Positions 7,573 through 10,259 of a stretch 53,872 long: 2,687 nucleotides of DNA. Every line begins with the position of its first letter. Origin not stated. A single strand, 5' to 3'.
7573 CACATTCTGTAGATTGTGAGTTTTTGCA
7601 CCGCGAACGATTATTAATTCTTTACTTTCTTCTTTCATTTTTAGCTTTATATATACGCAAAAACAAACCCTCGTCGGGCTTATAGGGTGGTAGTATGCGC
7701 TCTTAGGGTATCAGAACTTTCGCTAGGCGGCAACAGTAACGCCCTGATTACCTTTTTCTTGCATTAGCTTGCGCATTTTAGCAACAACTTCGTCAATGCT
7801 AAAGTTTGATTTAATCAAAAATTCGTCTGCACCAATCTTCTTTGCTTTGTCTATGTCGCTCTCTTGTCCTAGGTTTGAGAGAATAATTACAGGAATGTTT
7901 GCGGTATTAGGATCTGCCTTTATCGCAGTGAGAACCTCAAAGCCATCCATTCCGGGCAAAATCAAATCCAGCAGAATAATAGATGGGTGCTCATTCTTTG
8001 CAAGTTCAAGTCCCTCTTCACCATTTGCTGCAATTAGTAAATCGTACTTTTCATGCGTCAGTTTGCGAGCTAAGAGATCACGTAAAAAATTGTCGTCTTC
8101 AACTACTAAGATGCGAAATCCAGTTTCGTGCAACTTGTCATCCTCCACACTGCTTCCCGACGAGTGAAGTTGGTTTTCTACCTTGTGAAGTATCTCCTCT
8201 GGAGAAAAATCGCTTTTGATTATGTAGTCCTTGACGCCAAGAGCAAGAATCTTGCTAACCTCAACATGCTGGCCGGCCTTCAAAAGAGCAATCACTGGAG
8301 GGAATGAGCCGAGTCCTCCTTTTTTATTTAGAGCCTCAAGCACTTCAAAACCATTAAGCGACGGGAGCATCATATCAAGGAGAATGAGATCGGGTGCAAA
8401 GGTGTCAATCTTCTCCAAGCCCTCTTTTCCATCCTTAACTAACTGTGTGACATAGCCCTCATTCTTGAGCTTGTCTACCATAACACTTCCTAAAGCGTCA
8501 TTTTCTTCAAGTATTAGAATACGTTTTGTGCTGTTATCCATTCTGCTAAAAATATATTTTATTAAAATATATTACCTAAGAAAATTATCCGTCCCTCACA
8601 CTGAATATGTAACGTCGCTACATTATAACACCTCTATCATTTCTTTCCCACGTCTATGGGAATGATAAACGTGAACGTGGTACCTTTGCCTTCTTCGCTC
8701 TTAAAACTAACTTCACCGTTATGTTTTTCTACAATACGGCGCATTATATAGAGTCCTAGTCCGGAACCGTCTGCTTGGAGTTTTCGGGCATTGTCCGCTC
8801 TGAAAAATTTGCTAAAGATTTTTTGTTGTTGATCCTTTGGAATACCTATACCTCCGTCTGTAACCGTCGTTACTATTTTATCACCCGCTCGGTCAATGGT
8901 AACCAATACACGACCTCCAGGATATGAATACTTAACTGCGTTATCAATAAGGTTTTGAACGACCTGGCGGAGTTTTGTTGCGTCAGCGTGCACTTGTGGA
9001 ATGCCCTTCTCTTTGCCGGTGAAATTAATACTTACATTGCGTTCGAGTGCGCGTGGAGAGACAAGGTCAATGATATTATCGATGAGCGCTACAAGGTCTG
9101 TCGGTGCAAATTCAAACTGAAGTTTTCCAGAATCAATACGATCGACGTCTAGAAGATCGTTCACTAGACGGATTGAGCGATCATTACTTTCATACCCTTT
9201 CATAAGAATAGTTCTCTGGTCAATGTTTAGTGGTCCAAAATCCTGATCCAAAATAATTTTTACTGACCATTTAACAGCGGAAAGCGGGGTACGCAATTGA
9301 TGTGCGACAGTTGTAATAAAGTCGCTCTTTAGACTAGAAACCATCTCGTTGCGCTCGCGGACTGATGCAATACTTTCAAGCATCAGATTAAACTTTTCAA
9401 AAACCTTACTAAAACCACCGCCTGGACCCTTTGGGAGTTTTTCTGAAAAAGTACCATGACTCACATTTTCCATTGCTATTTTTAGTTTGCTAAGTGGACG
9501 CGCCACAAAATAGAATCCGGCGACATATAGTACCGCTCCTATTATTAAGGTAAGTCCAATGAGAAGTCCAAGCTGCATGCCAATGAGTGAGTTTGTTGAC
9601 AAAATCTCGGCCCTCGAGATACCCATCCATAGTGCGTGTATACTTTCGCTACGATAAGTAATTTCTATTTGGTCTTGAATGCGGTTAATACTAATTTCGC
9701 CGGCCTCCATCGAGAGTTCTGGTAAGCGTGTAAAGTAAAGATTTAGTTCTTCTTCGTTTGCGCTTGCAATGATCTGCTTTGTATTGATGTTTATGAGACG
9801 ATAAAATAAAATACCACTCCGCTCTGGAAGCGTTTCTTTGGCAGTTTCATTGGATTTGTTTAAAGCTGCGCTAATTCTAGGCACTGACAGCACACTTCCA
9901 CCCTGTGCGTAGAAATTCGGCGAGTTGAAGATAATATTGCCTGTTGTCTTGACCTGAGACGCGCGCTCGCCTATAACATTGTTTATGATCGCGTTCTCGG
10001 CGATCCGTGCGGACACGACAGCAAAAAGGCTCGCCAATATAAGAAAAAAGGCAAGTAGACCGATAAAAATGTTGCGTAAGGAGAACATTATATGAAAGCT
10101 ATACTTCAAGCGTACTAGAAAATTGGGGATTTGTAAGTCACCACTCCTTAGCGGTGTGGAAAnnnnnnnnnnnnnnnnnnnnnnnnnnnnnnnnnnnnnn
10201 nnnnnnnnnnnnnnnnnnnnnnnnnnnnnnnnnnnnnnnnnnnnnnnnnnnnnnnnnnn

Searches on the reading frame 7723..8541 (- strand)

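Call 64: search_protein_families(library=pfam, proteins=[window:7723-8541:-], max_evalue=0.00001)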
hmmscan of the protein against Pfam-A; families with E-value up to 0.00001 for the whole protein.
window:7723-8541:- (272 aa): 1 family
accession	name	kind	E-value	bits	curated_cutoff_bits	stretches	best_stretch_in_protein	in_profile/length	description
PF00072.30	Response_reg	-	3.9e-43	146.6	30.2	2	144-254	1-108/111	Response regulator receiver domain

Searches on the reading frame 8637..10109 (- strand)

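Call 64: search_protein_families(library=pfam, proteins=[window:8637-10109:-], max_evalue=0.00001)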
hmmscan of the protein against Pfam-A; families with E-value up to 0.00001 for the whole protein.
window:8637-10109:- (490 aa): 3 families
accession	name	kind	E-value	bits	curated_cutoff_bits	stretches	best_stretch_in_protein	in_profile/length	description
PF02518.31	HATPase_c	-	3.4e-34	118.1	26.4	1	376-485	2-109/111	Histidine kinase-, DNA gyrase B-, and HSP90-like ATPase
PF00512.31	HisKA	-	5.3e-14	52.5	26.9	1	261-328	2-66/66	His Kinase A (phospho-acceptor) domain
PF13581.12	HATPase_c_2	-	1.4e-08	35.3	27.4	1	376-482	28-126/127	Histidine kinase-like ATPase domain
